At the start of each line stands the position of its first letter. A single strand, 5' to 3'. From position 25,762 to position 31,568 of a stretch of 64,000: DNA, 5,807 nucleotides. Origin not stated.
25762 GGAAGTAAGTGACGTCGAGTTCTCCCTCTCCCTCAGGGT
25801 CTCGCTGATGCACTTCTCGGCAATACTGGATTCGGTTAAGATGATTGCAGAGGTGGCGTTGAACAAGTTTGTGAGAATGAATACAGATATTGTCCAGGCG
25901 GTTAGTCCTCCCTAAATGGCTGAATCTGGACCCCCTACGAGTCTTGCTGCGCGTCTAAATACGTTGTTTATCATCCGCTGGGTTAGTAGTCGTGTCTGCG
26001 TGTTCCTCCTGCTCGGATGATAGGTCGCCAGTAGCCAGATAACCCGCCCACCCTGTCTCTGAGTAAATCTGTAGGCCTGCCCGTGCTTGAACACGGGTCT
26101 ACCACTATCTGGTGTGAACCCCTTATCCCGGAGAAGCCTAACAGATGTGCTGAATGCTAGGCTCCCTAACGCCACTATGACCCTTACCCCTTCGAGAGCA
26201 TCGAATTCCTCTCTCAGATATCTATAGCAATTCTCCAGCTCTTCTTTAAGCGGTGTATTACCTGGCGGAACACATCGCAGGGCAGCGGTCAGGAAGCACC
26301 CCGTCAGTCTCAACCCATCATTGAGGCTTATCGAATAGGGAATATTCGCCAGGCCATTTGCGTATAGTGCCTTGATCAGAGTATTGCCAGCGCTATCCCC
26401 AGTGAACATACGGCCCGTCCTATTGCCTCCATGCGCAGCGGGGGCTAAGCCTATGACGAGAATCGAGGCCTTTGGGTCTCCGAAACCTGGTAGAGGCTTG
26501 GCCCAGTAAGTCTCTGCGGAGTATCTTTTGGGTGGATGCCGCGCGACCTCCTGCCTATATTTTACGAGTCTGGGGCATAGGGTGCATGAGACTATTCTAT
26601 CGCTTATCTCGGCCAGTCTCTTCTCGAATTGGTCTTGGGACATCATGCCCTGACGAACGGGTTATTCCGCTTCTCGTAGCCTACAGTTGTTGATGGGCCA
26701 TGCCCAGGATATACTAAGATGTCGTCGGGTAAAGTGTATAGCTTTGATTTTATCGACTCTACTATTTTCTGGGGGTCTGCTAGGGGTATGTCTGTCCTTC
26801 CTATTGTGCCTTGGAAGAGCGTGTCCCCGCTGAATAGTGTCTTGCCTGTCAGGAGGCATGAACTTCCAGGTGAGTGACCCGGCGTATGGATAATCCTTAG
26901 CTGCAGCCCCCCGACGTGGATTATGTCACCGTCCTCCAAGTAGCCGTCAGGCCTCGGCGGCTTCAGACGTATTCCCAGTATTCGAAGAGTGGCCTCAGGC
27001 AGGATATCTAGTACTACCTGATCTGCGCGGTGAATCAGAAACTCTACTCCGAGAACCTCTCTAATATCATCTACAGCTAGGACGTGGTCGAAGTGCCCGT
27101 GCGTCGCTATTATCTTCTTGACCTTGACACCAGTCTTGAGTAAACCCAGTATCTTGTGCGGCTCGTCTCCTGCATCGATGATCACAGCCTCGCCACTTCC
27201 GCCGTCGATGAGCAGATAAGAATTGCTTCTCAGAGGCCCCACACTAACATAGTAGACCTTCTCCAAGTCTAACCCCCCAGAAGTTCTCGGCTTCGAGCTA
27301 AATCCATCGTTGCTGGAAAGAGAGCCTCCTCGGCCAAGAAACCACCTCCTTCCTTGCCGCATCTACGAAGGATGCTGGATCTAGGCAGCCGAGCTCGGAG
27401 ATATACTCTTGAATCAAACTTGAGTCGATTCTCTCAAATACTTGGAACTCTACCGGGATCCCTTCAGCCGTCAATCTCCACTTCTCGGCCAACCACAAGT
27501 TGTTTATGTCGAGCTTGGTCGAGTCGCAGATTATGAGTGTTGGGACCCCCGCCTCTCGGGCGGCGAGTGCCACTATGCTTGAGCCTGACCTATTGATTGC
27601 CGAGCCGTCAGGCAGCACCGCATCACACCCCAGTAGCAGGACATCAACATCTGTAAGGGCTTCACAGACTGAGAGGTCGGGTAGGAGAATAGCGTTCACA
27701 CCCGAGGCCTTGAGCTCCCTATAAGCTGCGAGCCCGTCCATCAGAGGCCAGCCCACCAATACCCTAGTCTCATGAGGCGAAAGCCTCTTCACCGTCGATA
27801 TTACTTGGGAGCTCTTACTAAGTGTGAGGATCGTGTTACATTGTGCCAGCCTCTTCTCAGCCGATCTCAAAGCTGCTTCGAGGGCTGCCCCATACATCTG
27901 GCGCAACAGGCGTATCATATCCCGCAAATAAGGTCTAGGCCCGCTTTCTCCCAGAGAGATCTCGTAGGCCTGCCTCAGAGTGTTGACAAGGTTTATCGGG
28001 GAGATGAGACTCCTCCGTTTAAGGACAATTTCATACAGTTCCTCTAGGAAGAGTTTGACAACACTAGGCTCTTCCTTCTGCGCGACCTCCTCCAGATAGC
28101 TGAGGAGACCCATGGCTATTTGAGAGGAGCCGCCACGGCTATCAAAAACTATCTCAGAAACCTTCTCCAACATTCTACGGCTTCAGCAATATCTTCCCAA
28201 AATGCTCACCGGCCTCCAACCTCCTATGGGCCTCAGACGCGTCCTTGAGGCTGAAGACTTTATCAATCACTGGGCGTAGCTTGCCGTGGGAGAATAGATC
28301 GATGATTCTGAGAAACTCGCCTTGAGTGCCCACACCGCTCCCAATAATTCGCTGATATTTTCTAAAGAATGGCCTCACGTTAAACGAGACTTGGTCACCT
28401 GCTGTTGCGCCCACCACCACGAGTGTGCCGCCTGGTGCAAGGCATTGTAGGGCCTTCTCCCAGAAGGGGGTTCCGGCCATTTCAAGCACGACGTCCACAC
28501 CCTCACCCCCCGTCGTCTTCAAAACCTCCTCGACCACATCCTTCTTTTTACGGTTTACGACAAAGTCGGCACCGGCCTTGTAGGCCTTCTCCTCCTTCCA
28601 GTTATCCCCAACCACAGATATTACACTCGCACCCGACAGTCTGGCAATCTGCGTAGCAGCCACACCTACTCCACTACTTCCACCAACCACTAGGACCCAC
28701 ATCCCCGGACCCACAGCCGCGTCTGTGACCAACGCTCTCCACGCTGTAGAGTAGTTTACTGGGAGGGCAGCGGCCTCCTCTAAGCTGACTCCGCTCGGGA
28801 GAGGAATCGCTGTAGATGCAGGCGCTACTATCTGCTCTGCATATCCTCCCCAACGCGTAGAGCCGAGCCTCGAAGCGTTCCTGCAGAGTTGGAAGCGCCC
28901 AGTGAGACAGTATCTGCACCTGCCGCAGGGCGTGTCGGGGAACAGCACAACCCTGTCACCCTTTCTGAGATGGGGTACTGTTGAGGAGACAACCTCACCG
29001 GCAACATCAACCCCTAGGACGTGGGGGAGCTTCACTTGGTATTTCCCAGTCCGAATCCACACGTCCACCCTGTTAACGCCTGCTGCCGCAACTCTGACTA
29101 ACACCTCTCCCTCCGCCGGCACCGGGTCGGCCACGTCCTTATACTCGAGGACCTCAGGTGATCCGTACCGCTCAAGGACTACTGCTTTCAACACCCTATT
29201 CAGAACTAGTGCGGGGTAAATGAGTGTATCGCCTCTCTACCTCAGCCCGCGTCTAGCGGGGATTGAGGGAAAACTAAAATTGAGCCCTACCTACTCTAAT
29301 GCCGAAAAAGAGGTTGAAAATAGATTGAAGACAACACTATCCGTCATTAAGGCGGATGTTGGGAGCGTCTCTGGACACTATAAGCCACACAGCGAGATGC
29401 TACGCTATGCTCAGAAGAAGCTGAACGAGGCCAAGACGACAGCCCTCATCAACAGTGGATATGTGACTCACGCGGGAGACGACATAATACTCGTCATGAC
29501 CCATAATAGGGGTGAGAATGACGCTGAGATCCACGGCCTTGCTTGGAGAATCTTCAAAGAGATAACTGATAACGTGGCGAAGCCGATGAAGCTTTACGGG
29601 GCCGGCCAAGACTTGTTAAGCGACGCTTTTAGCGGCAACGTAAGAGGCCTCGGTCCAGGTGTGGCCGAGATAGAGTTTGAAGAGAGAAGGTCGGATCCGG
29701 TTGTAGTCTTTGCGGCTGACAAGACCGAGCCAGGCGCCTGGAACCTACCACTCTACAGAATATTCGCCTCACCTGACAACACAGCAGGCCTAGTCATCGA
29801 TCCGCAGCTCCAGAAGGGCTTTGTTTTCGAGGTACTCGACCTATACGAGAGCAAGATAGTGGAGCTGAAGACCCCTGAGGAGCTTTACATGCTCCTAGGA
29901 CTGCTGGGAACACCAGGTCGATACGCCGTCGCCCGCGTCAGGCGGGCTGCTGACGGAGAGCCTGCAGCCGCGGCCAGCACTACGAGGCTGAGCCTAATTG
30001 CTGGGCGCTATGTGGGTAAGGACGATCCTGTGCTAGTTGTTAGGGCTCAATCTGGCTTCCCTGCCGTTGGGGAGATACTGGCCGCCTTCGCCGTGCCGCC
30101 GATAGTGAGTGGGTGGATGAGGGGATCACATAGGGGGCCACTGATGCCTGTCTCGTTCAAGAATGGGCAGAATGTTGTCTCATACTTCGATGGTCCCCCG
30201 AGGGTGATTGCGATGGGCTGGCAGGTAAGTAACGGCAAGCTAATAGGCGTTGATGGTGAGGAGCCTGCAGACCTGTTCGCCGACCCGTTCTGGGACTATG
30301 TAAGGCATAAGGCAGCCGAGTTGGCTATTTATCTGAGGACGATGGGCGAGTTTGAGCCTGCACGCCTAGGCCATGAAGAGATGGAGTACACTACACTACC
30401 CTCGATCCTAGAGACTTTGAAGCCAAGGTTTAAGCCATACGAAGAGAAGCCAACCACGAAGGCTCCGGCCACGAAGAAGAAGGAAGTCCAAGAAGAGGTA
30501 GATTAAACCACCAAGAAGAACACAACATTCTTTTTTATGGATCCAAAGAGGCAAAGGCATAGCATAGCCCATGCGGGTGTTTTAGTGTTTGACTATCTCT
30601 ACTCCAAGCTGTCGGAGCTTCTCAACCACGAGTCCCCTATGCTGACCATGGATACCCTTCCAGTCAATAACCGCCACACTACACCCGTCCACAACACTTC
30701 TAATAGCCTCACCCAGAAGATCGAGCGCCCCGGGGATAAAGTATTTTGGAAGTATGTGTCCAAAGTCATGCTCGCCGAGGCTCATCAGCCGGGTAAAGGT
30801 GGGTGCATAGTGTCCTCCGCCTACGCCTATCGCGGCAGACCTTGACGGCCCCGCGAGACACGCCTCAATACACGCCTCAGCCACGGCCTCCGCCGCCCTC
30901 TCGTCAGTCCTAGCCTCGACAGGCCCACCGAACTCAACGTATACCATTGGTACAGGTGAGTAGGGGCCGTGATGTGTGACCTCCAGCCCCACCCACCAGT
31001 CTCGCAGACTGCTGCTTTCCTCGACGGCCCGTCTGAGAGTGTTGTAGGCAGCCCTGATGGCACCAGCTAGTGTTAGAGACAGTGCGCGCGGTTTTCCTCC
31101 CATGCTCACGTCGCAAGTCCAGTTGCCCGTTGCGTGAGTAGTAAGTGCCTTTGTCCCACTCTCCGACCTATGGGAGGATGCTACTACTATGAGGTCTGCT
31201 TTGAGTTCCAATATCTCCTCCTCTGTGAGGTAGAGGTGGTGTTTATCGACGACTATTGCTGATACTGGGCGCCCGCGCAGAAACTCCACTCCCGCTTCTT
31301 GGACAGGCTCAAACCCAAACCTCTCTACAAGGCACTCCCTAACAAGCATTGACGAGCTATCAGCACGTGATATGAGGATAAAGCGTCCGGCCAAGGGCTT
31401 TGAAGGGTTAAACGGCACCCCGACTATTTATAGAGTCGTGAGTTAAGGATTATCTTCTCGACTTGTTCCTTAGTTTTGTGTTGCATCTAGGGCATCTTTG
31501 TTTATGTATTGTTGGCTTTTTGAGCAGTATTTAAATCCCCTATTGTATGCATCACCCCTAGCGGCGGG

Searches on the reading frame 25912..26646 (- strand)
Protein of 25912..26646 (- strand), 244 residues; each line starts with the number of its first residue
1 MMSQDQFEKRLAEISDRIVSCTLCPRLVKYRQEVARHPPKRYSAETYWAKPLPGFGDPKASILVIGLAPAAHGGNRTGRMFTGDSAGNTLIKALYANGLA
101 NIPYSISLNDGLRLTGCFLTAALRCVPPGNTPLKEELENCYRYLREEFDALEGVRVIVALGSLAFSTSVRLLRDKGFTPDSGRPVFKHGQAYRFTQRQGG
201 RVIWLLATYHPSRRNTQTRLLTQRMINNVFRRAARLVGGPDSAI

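Call 39: search_protein_families(library=pfam, proteins=[window:25912-26646:-], max_evalue=0.001)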
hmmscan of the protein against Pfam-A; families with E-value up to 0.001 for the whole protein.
window:25912-26646:- (244 aa): 1 family
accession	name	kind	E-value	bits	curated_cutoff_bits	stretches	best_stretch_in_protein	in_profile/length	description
PF03167.25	UDG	-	1.5e-26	93.6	24.3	1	53-231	1-138/141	Uracil DNA glycosylase superfamily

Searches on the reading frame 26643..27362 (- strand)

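Call 40: search_protein_families(library=pfam, proteins=[window:26643-27362:-], max_evalue=0.001)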
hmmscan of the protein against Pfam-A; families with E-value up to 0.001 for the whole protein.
window:26643-27362:- (239 aa): 2 families
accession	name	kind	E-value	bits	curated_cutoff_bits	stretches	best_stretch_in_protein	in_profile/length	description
PF00753.33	Lactamase_B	-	7e-27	95.1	22.7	1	42-221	2-196/196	Metallo-beta-lactamase superfamily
PF12706.13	Lactamase_B_2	-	6.2e-05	23.1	27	1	74-158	24-108/200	Beta-lactamase superfamily domain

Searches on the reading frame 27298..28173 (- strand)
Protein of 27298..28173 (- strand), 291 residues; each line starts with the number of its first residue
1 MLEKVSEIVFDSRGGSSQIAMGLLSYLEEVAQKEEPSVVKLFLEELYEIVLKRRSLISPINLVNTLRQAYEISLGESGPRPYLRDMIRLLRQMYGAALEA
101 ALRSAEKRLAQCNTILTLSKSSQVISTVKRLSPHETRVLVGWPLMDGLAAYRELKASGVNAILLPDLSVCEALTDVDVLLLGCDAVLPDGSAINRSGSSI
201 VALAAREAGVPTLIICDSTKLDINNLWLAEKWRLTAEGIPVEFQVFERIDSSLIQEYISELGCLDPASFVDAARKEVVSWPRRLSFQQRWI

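Call 40: search_protein_families(library=pfam, proteins=[window:27298-28173:-], max_evalue=0.001)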
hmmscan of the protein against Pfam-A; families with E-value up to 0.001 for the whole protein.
window:27298-28173:- (291 aa): 1 family
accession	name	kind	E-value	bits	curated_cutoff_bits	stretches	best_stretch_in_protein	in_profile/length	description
PF01008.23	IF-2B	-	2.5e-21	76.6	22.4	1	15-224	4-223/280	Initiation factor 2 subunit family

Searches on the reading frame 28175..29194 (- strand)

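Call 40: search_protein_families(library=pfam, proteins=[window:28175-29194:-], max_evalue=0.001)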
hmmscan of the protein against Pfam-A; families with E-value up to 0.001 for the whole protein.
window:28175-29194:- (339 aa): 4 families
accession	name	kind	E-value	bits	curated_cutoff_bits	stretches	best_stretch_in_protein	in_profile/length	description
PF00107.32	ADH_zinc_N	-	8.6e-33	113.5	31.8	1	175-302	1-128/129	Zinc-binding dehydrogenase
PF13602.12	ADH_zinc_N_2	-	1e-27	98.1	27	1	208-337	2-134/134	Zinc-binding dehydrogenase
PF08240.17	ADH_N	-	2.6e-27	95.5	23.5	1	28-133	2-103/104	Alcohol dehydrogenase GroES-like domain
PF16884.10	ADH_N_2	-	0.00068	20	31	0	14-83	16-89/108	N-terminal domain of oxidoreductase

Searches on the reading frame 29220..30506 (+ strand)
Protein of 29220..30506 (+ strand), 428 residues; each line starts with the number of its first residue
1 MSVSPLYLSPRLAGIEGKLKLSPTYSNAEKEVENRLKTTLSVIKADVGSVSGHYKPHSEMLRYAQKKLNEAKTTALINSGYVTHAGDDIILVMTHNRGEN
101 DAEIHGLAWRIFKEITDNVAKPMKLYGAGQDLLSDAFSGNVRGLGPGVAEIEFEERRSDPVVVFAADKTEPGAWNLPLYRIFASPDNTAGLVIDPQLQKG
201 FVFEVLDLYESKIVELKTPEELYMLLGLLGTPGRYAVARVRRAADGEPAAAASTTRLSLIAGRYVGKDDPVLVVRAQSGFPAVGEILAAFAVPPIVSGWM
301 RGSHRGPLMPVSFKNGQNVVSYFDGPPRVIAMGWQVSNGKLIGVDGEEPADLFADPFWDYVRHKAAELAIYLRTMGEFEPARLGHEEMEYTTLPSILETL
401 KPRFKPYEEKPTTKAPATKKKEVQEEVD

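Call 21: find_encoding_contigs(protein=window:29220-30506:+, flank=10000, max_places=10)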
Protein window:29220-30506:+ (428 aa): no gene with exactly this product is on record in the collection.

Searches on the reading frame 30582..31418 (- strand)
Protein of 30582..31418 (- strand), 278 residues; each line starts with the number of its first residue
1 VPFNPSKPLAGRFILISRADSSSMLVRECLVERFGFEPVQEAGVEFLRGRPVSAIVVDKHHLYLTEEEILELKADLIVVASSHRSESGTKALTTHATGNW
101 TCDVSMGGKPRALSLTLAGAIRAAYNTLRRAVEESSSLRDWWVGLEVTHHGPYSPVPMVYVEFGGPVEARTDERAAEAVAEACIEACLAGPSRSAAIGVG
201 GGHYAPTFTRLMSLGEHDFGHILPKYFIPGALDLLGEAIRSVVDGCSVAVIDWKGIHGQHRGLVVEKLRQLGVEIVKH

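Call 20: find_encoding_contigs(protein=window:30582-31418:-, flank=10000, max_places=10)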
Protein window:30582-31418:- (278 aa): no gene with exactly this product is on record in the collection.

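Call 37: find_related_loci(query=window:30582-31418:-, collection=metagenome_contigs, flank=6000)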
Query window:30582-31418:- (278 aa) in metagenome_contigs; peptide patterns used: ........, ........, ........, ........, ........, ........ (x = any residue, [..] = any of these).
92 stretches matched a pattern; 1 encode a relative of the query (tblastn E <= 1e-3); 1 distinct loci.
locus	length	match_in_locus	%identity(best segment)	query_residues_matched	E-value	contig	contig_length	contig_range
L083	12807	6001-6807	74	9-277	7e-135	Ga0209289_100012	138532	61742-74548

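Call 41: find_homologous_proteins(query=window:30582-31418:-, max_evalue=1e-60)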
Query window:30582-31418:- (278 aa): 34 proteins with E <= 1e-60 among 4588 candidates.
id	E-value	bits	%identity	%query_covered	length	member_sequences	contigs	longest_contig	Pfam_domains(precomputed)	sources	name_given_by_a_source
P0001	4.7e-176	602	100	97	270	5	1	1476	PF04414.19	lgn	-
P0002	1.4e-158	545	90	97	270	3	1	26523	PF04414.19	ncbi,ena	-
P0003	2.2e-153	528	88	97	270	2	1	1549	PF04414.19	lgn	-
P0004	2.9e-129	449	74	97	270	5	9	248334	PF04414.19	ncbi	ncbi:MAG: D-aminoacyl-tRNA deacylase [Nitrososphaerota archaeon]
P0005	5.7e-128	444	75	97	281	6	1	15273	PF04414.19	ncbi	-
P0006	2.1e-123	429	74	97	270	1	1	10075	PF04414.19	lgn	-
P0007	4.9e-116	405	72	92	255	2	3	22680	PF04414.19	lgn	-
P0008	5.9e-116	405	71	92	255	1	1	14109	PF04414.19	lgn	-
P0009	2.9e-113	396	66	95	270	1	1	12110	PF04414.19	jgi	-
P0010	2.2e-94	334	58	96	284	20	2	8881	PF04414.19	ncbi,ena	-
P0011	3.3e-92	327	60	91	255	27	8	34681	PF04414.19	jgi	jgi:D-aminoacyl-tRNA deacylase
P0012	2.3e-91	324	53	99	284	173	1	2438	PF04414.19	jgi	jgi:D-aminoacyl-tRNA deacylase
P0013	6.2e-89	316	53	97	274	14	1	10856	PF04414.19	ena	-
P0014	1.7e-88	315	57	96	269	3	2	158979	PF04414.19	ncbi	-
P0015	6.6e-88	313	53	96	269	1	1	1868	PF04414.19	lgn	-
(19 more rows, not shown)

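Call 42: find_encoding_contigs(protein=P0002, flank=8000, max_places=6)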
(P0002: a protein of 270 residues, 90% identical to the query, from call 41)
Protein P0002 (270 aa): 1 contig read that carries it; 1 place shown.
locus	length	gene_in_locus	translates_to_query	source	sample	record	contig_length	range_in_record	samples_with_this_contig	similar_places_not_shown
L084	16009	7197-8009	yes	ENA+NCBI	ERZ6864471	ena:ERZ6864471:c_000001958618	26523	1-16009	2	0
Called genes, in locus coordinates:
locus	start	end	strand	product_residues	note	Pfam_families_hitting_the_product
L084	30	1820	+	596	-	PF00012:HSP70, PF06723:MreB_Mbl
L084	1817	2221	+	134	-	PF04126:Cyclophil_like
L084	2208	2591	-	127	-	PF03297:Ribosomal_S25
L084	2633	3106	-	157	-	PF04073:tRNA_edit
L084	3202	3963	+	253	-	PF25133:TYW2_N_2 (weak), PF02475:TRM5-TYW2_MTfase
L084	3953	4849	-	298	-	PF04014:MazE_antitoxin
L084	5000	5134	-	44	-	-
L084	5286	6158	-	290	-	PF02540:NAD_synthase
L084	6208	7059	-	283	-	PF00795:CN_hydrolase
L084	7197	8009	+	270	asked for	PF04414:tRNA_deacylase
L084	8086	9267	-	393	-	PF01950:FBPase_3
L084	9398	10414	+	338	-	PF08240:ADH_N, PF00107:ADH_zinc_N, PF13602:ADH_zinc_N_2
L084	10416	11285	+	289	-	PF01008:IF-2B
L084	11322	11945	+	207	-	PF00753:Lactamase_B, PF12706:Lactamase_B_2 (weak)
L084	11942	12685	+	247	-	PF03167:UDG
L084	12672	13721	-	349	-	PF04014:MazE_antitoxin (weak), PF01895:PhoU (weak)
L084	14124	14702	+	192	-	-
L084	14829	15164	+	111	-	PF01588:tRNA_bind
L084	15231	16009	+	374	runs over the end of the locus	PF00226:DnaJ, PF01556:DnaJ_C, PF00684:DnaJ_CXXCXGXG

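Call 43: find_encoding_contigs(protein=P0001, flank=3000, max_places=6)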
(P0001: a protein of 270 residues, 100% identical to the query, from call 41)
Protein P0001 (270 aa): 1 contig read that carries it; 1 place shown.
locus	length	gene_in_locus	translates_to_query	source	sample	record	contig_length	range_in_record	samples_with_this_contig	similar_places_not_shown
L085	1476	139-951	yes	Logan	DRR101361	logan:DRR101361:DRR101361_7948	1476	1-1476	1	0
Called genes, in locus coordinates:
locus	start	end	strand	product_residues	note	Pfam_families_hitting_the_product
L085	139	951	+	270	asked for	PF04414:tRNA_deacylase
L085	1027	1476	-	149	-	?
